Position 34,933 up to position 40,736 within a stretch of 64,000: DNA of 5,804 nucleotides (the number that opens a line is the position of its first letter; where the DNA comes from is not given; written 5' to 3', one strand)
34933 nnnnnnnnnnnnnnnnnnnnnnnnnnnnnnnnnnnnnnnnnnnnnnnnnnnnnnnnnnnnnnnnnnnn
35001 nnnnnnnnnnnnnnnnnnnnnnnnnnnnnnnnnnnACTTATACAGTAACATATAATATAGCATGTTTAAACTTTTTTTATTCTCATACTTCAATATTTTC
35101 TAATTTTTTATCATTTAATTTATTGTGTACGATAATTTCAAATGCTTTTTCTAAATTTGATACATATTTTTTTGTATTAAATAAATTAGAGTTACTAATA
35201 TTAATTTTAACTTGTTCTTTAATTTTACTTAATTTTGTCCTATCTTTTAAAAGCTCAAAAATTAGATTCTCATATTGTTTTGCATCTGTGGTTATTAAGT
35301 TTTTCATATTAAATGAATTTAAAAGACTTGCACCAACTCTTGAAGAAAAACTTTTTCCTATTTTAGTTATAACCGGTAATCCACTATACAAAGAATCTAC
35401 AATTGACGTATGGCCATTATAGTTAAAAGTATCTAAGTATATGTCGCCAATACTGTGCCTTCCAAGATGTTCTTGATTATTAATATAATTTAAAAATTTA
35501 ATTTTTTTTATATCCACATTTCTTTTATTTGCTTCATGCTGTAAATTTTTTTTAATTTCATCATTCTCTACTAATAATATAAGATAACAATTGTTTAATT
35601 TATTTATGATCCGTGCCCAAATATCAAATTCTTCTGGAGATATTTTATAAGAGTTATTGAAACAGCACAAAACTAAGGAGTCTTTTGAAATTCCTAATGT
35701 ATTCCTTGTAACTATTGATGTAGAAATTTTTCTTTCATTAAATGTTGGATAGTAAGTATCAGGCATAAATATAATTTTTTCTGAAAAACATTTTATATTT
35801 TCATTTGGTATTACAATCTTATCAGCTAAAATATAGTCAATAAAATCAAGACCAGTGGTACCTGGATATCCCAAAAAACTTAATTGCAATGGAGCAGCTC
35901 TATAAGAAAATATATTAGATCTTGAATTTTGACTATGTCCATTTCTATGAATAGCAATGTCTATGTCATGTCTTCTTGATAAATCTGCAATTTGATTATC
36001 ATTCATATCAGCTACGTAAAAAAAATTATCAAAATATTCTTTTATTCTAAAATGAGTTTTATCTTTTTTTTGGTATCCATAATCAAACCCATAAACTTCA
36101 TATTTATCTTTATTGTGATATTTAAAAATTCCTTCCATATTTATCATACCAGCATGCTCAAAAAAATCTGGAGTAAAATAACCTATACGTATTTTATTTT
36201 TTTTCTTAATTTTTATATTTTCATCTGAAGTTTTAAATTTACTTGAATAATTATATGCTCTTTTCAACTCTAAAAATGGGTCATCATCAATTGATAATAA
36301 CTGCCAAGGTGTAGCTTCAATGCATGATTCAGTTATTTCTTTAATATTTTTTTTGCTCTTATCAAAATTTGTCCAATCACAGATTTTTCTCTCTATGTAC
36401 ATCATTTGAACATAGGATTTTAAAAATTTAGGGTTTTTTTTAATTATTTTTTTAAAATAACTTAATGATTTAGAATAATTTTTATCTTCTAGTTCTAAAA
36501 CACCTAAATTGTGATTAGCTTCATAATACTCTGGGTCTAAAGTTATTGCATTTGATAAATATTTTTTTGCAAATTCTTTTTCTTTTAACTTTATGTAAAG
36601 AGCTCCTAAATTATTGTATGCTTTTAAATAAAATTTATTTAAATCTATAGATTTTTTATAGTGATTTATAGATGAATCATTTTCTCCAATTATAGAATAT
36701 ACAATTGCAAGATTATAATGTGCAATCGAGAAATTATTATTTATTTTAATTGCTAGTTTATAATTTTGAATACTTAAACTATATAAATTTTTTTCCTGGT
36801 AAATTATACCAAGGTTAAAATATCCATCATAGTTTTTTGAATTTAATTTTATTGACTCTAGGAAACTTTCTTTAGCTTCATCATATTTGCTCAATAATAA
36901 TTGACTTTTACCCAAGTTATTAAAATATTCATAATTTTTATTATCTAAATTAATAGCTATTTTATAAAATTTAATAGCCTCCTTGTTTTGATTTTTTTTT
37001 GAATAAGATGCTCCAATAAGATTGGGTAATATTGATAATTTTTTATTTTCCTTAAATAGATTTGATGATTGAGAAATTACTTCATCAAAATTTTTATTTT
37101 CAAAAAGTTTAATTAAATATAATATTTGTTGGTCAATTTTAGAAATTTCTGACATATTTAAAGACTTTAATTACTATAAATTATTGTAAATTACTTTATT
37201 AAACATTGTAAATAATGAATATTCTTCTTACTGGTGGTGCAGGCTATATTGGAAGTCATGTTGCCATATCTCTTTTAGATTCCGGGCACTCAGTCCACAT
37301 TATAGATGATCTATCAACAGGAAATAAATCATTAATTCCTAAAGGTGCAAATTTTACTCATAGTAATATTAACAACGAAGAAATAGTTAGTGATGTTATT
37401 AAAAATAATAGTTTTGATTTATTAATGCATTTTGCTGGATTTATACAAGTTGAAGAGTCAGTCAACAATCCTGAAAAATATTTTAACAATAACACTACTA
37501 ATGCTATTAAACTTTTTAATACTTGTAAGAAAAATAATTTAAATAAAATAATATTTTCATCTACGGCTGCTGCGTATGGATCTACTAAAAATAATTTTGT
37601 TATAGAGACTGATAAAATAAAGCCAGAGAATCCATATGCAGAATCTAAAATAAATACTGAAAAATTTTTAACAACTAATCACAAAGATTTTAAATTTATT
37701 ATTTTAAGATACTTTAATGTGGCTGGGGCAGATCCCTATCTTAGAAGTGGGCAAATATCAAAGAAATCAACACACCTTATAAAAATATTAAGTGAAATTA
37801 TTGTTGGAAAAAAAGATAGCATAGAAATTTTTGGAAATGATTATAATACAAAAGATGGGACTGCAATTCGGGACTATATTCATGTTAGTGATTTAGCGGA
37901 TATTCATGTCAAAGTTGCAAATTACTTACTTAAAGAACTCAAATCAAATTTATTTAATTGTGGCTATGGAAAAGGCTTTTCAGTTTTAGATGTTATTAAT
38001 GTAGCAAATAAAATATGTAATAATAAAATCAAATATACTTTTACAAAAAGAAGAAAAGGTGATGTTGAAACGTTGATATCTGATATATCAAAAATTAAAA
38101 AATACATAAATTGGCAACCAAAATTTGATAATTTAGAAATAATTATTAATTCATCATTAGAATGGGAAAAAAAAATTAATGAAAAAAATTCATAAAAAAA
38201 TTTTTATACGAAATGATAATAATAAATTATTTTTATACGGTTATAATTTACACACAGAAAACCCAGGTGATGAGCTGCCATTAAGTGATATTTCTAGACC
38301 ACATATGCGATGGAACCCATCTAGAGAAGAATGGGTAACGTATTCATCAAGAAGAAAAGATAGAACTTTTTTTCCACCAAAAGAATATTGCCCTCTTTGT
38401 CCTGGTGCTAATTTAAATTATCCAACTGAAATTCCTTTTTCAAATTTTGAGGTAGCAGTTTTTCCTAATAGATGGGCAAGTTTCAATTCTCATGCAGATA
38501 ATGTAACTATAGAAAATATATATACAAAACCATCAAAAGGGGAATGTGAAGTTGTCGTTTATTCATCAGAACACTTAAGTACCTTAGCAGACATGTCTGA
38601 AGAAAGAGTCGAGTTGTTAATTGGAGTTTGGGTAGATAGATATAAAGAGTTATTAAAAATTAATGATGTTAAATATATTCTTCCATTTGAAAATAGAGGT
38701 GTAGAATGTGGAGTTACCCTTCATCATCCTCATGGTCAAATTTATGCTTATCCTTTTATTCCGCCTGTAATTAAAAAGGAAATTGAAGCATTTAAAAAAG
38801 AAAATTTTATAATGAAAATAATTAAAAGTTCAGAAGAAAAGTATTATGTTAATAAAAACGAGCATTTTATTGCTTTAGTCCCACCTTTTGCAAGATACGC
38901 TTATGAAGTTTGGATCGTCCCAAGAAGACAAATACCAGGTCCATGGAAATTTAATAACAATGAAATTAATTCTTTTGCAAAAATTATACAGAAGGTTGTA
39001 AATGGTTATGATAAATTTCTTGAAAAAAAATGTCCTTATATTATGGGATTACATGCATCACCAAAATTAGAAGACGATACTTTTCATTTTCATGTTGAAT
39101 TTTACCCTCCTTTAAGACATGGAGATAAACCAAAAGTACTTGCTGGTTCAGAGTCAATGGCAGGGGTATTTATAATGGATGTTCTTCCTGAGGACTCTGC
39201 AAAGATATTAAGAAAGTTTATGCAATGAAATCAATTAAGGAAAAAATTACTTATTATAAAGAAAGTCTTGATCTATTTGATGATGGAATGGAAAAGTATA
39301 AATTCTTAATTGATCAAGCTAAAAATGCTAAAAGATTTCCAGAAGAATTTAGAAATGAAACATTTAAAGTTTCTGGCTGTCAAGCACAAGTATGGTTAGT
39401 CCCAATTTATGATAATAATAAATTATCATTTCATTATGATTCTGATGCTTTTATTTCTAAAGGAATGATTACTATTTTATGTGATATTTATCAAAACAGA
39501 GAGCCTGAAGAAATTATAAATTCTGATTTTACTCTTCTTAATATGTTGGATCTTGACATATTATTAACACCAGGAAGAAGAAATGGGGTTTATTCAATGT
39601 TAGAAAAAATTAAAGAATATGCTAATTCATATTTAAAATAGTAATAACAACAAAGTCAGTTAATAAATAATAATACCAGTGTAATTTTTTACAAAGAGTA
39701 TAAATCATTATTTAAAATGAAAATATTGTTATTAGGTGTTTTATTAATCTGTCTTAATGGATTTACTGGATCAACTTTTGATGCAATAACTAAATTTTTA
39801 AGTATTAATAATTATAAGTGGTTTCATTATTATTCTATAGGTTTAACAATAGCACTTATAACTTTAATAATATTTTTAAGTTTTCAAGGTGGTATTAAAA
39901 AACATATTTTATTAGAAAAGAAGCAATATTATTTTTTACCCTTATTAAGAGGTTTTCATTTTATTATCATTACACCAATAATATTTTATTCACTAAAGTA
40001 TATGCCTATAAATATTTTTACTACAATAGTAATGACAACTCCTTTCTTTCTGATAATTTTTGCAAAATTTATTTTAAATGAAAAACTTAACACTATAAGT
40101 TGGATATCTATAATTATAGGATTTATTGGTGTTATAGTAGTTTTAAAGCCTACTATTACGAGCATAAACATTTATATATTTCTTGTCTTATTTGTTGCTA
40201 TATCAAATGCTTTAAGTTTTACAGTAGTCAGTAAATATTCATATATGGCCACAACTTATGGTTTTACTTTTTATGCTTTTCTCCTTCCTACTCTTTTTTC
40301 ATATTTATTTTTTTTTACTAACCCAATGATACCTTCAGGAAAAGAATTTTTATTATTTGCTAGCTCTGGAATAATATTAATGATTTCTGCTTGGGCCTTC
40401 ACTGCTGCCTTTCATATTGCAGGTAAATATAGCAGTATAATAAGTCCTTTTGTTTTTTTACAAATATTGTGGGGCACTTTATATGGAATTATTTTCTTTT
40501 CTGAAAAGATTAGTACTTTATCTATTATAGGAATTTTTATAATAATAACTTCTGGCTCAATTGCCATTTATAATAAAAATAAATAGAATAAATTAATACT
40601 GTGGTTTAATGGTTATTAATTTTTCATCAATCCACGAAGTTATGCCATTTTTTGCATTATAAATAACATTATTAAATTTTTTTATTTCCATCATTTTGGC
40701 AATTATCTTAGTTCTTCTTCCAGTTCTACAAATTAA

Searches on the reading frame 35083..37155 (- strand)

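Call 92: search_protein_families(library=pfam, proteins=[window:35083-37155:-], max_evalue=1e-8)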
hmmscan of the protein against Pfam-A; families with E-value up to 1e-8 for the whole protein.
window:35083-37155:- (690 aa): 7 families
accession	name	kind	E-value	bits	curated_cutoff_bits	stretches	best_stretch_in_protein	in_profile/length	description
PF13844.12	Glyco_transf_41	-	1.6e-68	231.8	25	2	478-668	353-543/543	Glycosyl transferase family 41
PF00515.34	TPR_1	-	2.6e-28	97.1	27.8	0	178-210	2-34/34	Tetratricopeptide repeat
PF07719.23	TPR_2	-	1e-24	85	27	0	178-210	2-34/34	Tetratricopeptide repeat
PF13414.12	TPR_11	-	2.1e-22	79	26.8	0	50-86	3-39/42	TPR repeat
PF13181.12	TPR_8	-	2.3e-20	71.4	25.7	0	178-209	2-33/34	Tetratricopeptide repeat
PF13431.12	TPR_17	-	5e-19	67.4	24.4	0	98-125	2-29/34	Tetratricopeptide repeat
PF13424.12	TPR_12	-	2e-13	50.8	30.1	0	177-237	3-71/77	Tetratricopeptide repeat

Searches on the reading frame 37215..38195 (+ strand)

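Call 92: search_protein_families(library=pfam, proteins=[window:37215-38195:+], max_evalue=1e-8)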
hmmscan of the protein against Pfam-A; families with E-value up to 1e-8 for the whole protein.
window:37215-38195:+ (326 aa): 5 families
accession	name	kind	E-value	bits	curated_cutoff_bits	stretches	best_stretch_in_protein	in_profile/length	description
PF01370.27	Epimerase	-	2.3e-47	161.9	20.9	1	3-250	1-240/240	NAD dependent epimerase/dehydratase family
PF16363.11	GDP_Man_Dehyd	-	2.6e-44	152.5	27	1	4-307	1-326/332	GDP-mannose 4,6 dehydratase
PF04321.23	RmlD_sub_bind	-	3.7e-15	56.2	27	1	1-166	1-148/287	RmlD substrate binding domain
PF01073.25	3Beta_HSD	-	3.3e-12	46.5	22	1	5-242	2-236/280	3-beta hydroxysteroid dehydrogenase/isomerase family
PF02719.21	Polysacc_synt_2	-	4.3e-09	36.4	20.2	0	3-172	1-174/293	Polysaccharide biosynthesis protein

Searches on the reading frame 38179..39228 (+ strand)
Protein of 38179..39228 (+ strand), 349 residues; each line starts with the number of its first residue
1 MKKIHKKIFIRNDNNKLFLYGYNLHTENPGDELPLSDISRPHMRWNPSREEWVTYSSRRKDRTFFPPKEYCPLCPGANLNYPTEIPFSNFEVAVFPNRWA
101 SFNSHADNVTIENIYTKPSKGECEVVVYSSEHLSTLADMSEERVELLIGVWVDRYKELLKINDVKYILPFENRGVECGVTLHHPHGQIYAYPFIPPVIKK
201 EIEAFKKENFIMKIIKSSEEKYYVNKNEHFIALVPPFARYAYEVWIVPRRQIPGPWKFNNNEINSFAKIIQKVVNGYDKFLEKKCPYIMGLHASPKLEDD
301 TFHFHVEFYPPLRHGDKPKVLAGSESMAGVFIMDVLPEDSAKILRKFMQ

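Call 92: search_protein_families(library=pfam, proteins=[window:38179-39228:+], max_evalue=1e-8)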
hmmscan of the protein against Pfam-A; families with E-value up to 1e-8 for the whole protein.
window:38179-39228:+ (349 aa): 2 families
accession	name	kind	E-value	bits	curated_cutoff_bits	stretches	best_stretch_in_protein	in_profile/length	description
PF01087.27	GalP_UDP_transf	-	6e-25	89.2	22.1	1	39-195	10-184/184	Galactose-1-phosphate uridyl transferase, N-terminal domain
PF02744.22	GalP_UDP_tr_C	-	1e-13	51.8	29.2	1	218-346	26-155/165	Galactose-1-phosphate uridyl transferase, C-terminal domain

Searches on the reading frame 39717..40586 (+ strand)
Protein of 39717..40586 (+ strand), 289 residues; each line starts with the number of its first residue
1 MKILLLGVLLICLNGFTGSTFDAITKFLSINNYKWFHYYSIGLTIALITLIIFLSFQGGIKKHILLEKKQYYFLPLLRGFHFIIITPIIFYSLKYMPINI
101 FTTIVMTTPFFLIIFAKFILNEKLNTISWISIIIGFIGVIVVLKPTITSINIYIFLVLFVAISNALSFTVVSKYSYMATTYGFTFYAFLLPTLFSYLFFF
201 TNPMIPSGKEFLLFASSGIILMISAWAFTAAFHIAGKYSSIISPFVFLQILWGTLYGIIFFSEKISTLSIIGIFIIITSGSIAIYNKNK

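Call 92: search_protein_families(library=pfam, proteins=[window:39717-40586:+], max_evalue=1e-8)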
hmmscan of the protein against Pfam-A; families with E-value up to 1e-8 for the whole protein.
window:39717-40586:+ (289 aa): 1 family
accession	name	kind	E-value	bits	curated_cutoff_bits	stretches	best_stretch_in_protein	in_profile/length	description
PF00892.27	EamA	-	2.3e-15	57.5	28.2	1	6-143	2-134/135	EamA-like transporter family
